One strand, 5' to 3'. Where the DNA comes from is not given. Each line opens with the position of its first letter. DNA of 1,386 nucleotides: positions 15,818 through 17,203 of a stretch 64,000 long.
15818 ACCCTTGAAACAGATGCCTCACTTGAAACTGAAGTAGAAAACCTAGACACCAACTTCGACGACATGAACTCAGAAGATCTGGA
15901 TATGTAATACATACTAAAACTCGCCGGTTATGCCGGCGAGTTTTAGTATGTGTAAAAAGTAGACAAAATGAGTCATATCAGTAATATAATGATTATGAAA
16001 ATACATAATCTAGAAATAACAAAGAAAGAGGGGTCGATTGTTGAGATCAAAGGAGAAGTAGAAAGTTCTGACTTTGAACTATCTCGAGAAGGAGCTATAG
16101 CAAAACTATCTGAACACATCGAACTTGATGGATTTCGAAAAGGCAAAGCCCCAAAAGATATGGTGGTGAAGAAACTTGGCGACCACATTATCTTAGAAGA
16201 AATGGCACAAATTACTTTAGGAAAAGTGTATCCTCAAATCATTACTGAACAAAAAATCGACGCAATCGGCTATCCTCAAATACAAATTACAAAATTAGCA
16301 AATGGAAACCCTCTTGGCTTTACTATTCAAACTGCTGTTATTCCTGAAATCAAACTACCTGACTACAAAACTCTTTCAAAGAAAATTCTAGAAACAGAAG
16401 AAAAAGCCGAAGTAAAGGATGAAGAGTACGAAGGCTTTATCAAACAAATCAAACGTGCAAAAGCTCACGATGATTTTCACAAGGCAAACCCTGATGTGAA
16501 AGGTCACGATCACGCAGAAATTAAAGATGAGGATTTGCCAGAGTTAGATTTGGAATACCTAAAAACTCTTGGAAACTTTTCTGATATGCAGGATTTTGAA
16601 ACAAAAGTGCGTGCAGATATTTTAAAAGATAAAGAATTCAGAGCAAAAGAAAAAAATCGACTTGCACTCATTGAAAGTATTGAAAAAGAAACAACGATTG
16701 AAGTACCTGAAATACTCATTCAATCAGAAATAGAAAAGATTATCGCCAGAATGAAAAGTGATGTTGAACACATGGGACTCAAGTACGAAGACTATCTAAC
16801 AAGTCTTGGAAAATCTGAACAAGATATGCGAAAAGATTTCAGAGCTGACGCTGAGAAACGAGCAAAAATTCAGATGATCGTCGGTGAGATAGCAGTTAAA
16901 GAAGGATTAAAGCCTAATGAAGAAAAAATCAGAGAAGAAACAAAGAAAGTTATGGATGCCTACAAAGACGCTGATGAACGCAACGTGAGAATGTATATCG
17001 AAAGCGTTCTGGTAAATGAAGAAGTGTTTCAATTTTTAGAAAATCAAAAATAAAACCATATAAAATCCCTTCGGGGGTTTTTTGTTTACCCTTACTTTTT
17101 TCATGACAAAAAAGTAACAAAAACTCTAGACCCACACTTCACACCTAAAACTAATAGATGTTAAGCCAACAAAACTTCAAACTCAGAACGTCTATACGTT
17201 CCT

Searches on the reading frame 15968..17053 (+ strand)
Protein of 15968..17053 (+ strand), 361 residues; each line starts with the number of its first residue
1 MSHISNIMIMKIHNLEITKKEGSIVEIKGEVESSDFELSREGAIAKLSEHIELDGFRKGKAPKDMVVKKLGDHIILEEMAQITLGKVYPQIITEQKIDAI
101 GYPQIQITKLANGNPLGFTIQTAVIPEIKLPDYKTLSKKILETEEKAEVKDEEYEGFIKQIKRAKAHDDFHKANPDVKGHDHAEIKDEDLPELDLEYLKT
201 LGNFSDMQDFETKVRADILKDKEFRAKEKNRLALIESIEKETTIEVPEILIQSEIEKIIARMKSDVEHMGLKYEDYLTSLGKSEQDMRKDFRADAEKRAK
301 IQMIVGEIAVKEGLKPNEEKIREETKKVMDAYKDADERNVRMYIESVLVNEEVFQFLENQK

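Call 21: find_encoding_contigs(protein=window:15968-17053:+, flank=10000, max_places=10)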
Protein window:15968-17053:+ (361 aa): 4 contigs read that carry it; 2 places shown.
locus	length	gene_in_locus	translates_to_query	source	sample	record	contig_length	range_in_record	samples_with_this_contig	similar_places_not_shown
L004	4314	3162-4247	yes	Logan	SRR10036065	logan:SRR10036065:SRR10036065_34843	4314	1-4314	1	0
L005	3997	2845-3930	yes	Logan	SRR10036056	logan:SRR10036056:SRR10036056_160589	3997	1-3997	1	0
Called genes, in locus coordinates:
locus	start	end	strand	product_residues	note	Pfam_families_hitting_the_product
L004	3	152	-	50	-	?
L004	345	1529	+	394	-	PF08529:NusA_N, PF00575:S1, PF13184:KH_NusA_1st, PF26594:KH_NusA_2nd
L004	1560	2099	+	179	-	PF00719:Pyrophosphatase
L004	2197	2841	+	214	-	-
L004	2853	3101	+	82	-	-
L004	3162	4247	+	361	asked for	PF05697:Trigger_N, PF05698:Trigger_C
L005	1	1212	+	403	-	?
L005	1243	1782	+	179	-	PF00719:Pyrophosphatase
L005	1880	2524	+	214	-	-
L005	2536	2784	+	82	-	-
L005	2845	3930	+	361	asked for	PF05697:Trigger_N, PF05698:Trigger_C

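Call 80: find_homologous_proteins(query=window:15968-17053:+, max_evalue=1e-30)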
Query window:15968-17053:+ (361 aa): 2278 proteins with E <= 1e-30 among 6003 candidates; the best 120 are listed.
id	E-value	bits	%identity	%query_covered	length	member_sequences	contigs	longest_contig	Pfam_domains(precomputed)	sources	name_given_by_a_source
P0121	8.1e-224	760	100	100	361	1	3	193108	PF05697.19,PF05698.20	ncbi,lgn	-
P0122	2.3e-183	627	82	98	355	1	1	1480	PF05697.19,PF05698.20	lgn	-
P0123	6.8e-182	622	82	98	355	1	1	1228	PF05697.19,PF05698.20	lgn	-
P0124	3.3e-179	613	81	98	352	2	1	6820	PF05697.19,PF05698.20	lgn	-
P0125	1.2e-178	612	78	100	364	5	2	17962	PF05697.19,PF05698.20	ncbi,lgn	-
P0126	2.4e-178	611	80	98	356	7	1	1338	PF05697.19,PF05698.20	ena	-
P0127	3.3e-178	610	81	98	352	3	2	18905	PF05697.19,PF05698.20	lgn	-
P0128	2.3e-177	607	80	98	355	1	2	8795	PF05697.19,PF05698.20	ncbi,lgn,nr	ncbi:MAG: trigger factor [Patescibacteria group bacterium]|nr:trigger factor [Patescibacteria group 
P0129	2.7e-177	607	79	98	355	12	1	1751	PF05697.19,PF05698.20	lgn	-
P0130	3.5e-176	604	81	98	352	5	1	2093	PF05697.19,PF05698.20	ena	-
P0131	6.5e-176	603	81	98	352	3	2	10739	PF05697.19,PF05698.20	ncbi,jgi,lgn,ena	-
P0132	2.0e-174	598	81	98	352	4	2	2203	PF05697.19,PF05698.20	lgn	-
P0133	1.4e-163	562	75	98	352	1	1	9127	PF05697.19,PF05698.20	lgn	-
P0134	2.1e-161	555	74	98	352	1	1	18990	PF05697.19,PF05698.20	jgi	jgi:trigger factor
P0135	2.3e-157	542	73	98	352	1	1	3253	PF05697.19,PF05698.20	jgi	jgi:trigger factor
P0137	6.6e-157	540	72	98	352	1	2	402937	PF05697.19,PF05698.20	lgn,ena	-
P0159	1.8e-101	358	55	96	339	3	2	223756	PF05697.19,PF05698.20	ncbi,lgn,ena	-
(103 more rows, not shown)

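Call 81: find_encoding_contigs(protein=P0137, flank=6000, max_places=1)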
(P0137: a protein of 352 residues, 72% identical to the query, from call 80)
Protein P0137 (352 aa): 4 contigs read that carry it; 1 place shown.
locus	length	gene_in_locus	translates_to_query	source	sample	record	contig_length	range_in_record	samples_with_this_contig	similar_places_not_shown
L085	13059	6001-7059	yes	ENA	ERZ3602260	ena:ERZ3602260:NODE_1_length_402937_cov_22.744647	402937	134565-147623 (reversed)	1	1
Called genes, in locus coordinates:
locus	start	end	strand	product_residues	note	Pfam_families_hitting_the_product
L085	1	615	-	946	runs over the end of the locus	PF21722:Gly_rich_2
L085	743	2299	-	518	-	-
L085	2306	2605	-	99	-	-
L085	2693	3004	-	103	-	-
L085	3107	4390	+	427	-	PF08529:NusA_N, PF00575:S1, PF13184:KH_NusA_1st, PF26594:KH_NusA_2nd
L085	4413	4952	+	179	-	PF00719:Pyrophosphatase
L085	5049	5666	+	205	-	-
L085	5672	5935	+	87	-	-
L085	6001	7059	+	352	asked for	PF05697:Trigger_N, PF05698:Trigger_C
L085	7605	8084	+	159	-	-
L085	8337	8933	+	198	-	PF00574:CLP_protease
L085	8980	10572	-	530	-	PF01471:PG_binding_1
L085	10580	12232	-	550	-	PF18895:T4SS_pilin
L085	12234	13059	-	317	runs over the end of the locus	-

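Call 82: find_encoding_contigs(protein=P0159, flank=6000, max_places=1)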
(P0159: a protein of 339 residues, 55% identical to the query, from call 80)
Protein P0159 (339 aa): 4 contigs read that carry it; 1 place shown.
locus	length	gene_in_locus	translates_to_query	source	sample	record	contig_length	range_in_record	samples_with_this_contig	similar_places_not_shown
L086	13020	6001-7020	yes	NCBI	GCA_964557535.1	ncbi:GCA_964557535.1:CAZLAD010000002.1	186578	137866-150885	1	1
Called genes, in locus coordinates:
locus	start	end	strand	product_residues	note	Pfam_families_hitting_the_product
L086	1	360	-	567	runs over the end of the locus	PF01368:DHH, PF02272:DHHA1, PF17768:RecJ_OB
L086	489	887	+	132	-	PF11969:DcpS_C, PF01230:HIT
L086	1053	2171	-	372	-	PF00162:PGK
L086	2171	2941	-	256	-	PF00121:TIM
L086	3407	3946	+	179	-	-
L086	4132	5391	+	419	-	PF08529:NusA_N, PF13184:KH_NusA_1st, PF26594:KH_NusA_2nd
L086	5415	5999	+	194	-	PF00719:Pyrophosphatase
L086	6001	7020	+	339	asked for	PF05697:Trigger_N, PF05698:Trigger_C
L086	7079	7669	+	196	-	PF00574:CLP_protease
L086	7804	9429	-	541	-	PF01471:PG_binding_1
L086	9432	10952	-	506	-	PF06904:Extensin-like_C (faint), PF13539:Peptidase_M15_4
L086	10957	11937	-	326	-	-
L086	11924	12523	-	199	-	-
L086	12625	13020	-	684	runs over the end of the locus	PF12846:AAA_10 (faint), PF19044:P-loop_TraG, PF01935:DUF87 (weak)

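Call 83: find_encoding_contigs(protein=P0127, flank=6000, max_places=1)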
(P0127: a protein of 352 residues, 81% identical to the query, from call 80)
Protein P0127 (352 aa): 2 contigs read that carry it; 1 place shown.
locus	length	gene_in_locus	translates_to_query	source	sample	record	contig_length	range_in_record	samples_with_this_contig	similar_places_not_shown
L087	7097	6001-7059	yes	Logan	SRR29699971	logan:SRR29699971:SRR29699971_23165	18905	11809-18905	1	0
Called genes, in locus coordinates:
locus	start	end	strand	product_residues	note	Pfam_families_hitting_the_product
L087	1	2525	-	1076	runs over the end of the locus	PF17164:DUF5122, PF18998:Flg_new_2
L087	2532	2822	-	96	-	-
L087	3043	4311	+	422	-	PF08529:NusA_N, PF00575:S1, PF13184:KH_NusA_1st, PF26594:KH_NusA_2nd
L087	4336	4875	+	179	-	PF00719:Pyrophosphatase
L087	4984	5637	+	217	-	-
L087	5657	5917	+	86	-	-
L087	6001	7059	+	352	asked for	PF05697:Trigger_N, PF05698:Trigger_C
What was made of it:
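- Short-read contigs break inside SH1 (calls 21, 83).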

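Call 84: find_encoding_contigs(protein=P0134, flank=6000, max_places=1)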
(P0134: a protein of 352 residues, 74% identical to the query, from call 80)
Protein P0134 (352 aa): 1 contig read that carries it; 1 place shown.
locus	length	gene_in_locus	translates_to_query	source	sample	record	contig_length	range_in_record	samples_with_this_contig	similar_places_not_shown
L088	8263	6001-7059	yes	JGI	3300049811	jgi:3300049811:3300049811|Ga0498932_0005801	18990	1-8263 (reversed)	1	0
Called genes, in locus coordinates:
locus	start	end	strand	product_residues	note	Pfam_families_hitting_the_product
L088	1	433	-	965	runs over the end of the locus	PF21722:Gly_rich_2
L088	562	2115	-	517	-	-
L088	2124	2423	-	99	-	-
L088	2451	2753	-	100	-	-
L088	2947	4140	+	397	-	PF08529:NusA_N, PF00575:S1, PF13184:KH_NusA_1st, PF26594:KH_NusA_2nd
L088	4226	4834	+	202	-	PF00719:Pyrophosphatase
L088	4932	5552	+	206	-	-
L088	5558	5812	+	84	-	-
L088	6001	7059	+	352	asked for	PF05697:Trigger_N, PF05698:Trigger_C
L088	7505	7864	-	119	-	-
